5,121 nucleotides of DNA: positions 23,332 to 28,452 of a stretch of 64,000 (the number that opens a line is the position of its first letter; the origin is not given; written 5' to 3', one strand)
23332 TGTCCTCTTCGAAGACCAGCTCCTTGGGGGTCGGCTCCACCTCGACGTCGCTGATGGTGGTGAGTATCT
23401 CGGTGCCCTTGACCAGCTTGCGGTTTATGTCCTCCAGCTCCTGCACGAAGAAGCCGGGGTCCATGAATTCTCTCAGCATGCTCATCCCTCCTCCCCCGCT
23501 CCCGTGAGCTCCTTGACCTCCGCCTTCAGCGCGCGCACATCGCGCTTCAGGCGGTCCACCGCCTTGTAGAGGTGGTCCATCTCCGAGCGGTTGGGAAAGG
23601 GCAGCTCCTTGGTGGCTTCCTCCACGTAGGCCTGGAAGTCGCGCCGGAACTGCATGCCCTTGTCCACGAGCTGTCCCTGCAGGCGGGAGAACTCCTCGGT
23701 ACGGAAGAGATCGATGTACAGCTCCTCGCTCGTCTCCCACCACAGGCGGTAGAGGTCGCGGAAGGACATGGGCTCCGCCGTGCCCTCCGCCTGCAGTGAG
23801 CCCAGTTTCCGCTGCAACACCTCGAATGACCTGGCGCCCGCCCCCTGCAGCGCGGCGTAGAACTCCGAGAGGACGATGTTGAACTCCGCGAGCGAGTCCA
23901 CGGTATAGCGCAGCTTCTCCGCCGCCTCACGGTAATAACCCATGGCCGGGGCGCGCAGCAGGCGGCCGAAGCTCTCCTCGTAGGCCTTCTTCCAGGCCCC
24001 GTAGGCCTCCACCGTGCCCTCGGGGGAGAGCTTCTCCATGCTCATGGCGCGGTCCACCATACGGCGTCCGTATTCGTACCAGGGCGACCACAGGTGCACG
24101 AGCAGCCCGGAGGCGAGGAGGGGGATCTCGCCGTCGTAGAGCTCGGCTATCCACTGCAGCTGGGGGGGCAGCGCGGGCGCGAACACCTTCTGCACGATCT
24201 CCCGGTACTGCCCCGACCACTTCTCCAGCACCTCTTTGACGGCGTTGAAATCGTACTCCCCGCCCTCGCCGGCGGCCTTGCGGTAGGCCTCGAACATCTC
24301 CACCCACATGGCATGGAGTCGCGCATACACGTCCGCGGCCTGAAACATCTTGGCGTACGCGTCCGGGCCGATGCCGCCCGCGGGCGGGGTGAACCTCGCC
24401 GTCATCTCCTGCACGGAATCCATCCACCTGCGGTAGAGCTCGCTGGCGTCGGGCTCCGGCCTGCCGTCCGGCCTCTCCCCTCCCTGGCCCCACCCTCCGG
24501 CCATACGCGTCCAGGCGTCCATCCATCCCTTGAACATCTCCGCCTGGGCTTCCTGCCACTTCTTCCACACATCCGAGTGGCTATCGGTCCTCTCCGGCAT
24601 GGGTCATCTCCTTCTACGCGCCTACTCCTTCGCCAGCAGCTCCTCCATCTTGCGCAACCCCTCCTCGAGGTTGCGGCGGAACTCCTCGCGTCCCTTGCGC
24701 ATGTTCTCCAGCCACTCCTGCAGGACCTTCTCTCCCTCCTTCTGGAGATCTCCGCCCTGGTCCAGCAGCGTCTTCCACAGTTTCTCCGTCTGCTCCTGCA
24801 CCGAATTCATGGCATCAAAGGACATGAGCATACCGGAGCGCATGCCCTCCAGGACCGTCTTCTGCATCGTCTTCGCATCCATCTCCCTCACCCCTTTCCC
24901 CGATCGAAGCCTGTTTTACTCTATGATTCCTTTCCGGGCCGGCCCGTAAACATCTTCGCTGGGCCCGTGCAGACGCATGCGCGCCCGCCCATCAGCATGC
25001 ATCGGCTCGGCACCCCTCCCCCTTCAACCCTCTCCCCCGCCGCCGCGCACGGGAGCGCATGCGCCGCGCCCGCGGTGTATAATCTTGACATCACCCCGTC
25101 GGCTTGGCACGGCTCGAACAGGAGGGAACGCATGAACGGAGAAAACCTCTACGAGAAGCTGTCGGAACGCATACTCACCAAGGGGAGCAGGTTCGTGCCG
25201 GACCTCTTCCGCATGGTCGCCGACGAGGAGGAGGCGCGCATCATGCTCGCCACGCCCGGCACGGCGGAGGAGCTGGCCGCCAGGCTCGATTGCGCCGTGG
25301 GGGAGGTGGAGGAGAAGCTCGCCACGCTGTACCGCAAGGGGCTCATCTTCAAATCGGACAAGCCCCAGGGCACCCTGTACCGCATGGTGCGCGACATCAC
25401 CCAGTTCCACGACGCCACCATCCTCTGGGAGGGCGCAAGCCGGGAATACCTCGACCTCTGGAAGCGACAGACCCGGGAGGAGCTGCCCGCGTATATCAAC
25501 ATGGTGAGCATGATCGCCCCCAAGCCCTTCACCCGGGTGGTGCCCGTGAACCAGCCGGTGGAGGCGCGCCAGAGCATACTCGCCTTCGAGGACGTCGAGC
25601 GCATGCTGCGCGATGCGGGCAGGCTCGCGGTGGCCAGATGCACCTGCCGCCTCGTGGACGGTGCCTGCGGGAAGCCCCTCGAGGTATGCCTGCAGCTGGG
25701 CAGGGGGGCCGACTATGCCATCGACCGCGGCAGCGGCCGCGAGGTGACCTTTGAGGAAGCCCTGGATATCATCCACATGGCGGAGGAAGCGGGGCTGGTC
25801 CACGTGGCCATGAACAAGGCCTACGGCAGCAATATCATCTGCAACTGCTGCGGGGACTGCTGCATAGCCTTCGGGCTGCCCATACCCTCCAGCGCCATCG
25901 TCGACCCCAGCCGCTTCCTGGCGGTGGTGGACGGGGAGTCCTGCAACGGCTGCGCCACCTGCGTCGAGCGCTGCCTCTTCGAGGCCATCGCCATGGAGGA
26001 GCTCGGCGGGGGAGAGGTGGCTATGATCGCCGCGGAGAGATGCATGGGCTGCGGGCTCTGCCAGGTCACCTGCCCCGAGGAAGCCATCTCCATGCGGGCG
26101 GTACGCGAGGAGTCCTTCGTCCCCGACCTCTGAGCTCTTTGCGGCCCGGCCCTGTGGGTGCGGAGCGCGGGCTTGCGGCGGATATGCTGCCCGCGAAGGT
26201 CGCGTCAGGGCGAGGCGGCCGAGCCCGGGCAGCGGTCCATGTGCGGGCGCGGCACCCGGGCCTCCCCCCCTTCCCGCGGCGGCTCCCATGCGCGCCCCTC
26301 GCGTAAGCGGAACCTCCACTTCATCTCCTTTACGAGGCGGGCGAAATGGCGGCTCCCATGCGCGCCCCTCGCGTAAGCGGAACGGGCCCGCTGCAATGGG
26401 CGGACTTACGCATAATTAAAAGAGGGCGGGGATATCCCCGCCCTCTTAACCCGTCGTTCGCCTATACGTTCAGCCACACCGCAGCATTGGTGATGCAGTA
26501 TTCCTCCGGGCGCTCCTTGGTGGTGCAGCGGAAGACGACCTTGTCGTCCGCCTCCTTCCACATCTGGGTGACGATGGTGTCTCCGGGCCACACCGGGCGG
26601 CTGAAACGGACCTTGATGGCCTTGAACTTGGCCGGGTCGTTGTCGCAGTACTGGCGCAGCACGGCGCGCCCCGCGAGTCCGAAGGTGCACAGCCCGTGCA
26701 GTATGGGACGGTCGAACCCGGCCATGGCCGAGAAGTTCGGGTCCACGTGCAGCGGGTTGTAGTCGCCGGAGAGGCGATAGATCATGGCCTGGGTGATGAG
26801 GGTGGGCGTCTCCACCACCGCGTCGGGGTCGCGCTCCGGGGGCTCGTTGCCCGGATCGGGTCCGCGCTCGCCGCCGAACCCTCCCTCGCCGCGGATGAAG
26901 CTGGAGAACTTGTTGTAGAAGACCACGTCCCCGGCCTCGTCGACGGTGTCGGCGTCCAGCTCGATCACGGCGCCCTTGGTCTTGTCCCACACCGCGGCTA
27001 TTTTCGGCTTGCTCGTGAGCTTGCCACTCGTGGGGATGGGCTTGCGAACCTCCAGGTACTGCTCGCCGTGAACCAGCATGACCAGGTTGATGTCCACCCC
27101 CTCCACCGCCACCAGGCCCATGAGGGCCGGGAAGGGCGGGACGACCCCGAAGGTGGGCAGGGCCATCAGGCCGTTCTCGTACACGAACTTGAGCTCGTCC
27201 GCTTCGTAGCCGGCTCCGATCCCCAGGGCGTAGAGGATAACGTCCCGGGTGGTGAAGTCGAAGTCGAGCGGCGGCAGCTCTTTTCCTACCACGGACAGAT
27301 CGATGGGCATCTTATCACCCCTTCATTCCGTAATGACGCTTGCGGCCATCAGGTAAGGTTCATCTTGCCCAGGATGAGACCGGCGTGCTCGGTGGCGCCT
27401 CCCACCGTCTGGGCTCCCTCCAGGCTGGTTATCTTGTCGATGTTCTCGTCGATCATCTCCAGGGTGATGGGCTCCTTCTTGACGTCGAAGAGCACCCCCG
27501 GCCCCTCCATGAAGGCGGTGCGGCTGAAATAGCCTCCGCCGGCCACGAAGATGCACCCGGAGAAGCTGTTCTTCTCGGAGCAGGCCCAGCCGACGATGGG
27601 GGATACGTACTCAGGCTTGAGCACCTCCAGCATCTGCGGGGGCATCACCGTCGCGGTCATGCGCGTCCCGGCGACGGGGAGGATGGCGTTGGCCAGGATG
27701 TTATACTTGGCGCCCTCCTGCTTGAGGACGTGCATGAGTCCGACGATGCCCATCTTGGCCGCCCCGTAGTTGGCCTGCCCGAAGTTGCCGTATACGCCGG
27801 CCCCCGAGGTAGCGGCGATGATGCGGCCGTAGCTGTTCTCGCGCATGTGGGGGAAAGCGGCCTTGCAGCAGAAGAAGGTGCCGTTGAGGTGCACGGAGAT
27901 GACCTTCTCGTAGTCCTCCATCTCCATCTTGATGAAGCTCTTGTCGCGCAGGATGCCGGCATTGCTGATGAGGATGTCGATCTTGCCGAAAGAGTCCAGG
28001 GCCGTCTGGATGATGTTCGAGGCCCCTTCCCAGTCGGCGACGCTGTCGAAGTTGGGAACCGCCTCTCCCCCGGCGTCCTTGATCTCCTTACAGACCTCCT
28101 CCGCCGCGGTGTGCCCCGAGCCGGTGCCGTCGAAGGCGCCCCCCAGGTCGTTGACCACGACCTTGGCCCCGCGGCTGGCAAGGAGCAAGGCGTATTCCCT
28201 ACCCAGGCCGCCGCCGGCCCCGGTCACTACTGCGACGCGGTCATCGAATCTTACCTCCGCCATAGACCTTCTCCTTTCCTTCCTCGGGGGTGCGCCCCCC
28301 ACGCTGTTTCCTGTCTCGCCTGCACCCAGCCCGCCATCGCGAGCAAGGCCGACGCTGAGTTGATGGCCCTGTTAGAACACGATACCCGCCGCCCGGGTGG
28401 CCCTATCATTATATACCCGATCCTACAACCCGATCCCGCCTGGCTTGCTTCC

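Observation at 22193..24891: Class III PHA synthase (phasin-phaE-phaC) in which PhaC carries a histone-H1/AlgP-like Lys-Ala-Pro tail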

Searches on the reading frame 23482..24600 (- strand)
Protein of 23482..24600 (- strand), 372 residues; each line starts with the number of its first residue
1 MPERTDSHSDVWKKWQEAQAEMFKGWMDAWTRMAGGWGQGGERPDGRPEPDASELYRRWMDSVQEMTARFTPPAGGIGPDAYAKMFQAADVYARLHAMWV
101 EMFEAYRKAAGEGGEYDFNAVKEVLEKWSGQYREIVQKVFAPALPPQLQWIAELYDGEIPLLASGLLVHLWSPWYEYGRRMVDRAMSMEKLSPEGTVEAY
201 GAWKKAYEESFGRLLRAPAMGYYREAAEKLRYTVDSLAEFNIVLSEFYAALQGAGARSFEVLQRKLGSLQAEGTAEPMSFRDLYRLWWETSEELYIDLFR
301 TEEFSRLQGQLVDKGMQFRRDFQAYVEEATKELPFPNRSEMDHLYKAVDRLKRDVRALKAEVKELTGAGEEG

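Call 5: search_protein_families(library=ncbifam, proteins=[window:23482-24600:-], max_evalue=0.01)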
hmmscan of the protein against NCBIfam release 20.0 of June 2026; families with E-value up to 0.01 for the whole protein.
window:23482-24600:- (372 aa): 2 families
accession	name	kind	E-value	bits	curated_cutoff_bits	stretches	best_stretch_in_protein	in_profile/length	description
TIGR01834.1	PHA_synth_III_E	subfamily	1.3e-30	107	154.95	1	193-365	143-319/324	class III poly(R)-hydroxyalkanoic acid synthase subunit PhaE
TIGR01837.1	PHA_granule_1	subfamily_domain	0.0012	18.9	94.7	0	301-360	58-117/118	poly(hydroxyalkanoate) granule-associated protein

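Call 6: search_protein_families(library=pfam, proteins=[window:23482-24600:-], max_evalue=0.01)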
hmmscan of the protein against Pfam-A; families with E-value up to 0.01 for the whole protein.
window:23482-24600:- (372 aa): 2 families
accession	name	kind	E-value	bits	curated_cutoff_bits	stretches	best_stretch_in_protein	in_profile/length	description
PF09712.15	PHA_synth_III_E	-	1.2e-39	136.9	25.7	1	14-359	1-311/311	Poly(R)-hydroxyalkanoic acid synthase subunit (PHA_synth_III_E)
PF05597.16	Phasin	-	0.0064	17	28.8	0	302-359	68-125/126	Poly(hydroxyalcanoate) granule associated protein (phasin)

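Call 50: search_solved_structures(query=window:23485-24600:-, max_evalue=0.01)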
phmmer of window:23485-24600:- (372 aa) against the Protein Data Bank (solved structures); distinct sequences matched with E-value up to 0.01: 0.

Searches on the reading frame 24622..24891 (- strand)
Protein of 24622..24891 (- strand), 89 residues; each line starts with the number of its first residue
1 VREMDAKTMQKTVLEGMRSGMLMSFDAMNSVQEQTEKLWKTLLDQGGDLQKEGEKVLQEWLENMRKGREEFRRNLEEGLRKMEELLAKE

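Call 5: search_protein_families(library=ncbifam, proteins=[window:24622-24891:-], max_evalue=0.01)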
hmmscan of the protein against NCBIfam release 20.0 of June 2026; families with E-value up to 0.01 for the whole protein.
window:24622-24891:- (89 aa): 2 families
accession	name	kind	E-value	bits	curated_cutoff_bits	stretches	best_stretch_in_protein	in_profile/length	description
TIGR01837.1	PHA_granule_1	subfamily_domain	0.00066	19.8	94.7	1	18-85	7-78/118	poly(hydroxyalkanoate) granule-associated protein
NF033916.0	antiphage_ZorA_3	subfamily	0.0076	15.2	250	1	13-87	235-309/509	anti-phage ZorAB system protein ZorA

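Call 6: search_protein_families(library=pfam, proteins=[window:24622-24891:-], max_evalue=0.01)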
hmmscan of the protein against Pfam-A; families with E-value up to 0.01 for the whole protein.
window:24622-24891:- (89 aa): 1 family
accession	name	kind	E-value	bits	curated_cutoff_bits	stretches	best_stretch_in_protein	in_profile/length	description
PF05597.16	Phasin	-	0.00031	21.2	28.8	1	9-87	7-89/126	Poly(hydroxyalcanoate) granule associated protein (phasin)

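Call 69: search_protein_families(library=pfam, alignment_id=A3, max_evalue=0.01)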
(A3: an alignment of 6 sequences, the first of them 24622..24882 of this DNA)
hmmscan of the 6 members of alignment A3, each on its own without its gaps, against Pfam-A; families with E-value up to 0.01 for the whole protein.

A. member 1, window:24622-24882:- (86 aa): 1 family
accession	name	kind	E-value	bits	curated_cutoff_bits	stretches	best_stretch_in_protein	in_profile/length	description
PF05597.16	Phasin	-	0.00027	21.4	28.8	1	17-84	18-89/126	Poly(hydroxyalcanoate) granule associated protein (phasin)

B. families by the number of members that match (of 6 scanned): 4 families
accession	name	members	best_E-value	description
PF09602.15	PhaP_Bmeg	4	0.0018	Polyhydroxyalkanoic acid inclusion protein (PhaP_Bmeg)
PF05597.16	Phasin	1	0.00027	Poly(hydroxyalcanoate) granule associated protein (phasin)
PF21037.2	CCDC138_cc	1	0.0044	Coiled-coil-domain-containing protein 138, coiled-coil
PF13026.12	DUF3887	1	0.0065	Protein of unknown function (DUF3887)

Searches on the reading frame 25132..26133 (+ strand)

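Call 39: search_protein_families(library=pfam, proteins=[window:25132-26133:+], max_evalue=0.001)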
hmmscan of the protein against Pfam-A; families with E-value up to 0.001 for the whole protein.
window:25132-26133:+ (333 aa): 7 families
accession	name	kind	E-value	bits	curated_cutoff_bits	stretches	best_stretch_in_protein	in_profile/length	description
PF12838.12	Fer4_7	-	4.2e-09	37.2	27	2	270-318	1-52/52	4Fe-4S dicluster domain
PF00037.32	Fer4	-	4.8e-08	32.9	21.1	1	301-320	5-24/24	4Fe-4S binding domain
PF14697.11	Fer4_21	-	2.5e-07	31.1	35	1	264-321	1-59/59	4Fe-4S dicluster domain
PF13187.11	Fer4_9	-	1.4e-05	25.4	27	1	271-319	2-52/52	4Fe-4S dicluster domain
PF13237.11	Fer4_10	-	5.2e-05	23.5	25.5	1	265-315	3-53/53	4Fe-4S dicluster domain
PF12797.12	Fer4_2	-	0.00011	22.4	24.5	1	298-316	4-22/22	4Fe-4S binding domain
PF25160.1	LdpA_Fe-S-bd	-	0.00022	21.4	27.6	1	297-323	21-47/49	LdpA Fe-S cluster-binding domain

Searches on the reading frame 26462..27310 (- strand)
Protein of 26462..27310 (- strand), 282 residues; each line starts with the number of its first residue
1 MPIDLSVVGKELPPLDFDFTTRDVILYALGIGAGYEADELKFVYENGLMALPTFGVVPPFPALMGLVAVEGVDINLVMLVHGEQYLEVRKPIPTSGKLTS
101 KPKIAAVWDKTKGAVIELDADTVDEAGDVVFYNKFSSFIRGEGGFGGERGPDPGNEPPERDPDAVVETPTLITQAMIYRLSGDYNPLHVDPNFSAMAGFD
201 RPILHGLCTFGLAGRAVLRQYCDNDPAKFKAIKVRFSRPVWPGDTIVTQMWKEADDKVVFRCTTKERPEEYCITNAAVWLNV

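Call 39: search_protein_families(library=pfam, proteins=[window:26462-27310:-], max_evalue=0.001)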
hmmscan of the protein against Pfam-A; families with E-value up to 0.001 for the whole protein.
window:26462-27310:- (282 aa): 3 families
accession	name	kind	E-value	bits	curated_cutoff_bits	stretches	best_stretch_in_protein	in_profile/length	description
PF22622.2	MFE-2_hydrat-2_N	-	4.8e-41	140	27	1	17-141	1-130/130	MFE-2 hydratase 2 N-terminal domain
PF01575.25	MaoC_dehydratas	-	9.6e-33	112.8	27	1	157-259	5-107/123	MaoC like domain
PF13452.11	FAS1_DH_region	-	3.9e-06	27.5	22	0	48-131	47-130/132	FAS1-like, dehydratase domain region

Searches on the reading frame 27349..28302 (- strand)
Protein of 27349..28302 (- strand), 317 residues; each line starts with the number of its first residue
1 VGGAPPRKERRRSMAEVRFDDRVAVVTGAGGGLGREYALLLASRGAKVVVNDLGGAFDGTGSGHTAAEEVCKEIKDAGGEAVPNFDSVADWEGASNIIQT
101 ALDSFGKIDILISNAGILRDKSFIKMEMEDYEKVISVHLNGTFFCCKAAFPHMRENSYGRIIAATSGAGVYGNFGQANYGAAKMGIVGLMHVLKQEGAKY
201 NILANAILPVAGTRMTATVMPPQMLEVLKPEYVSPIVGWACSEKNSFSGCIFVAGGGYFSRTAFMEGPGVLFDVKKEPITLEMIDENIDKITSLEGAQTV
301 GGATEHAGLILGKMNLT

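Call 39: search_protein_families(library=pfam, proteins=[window:27349-28302:-], max_evalue=0.001)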
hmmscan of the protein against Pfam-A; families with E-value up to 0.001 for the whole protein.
window:27349-28302:- (317 aa): 3 families
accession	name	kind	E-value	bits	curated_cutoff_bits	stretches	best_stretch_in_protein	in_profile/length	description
PF00106.31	adh_short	-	2.7e-44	151.5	26.6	1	22-217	1-188/195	short chain dehydrogenase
PF13561.12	adh_short_C2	-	1.5e-29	103.7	27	1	28-217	1-182/236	Enoyl-(Acyl carrier protein) reductase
PF08659.16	KR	-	2.9e-17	63.6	22.6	1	25-199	4-169/180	KR domain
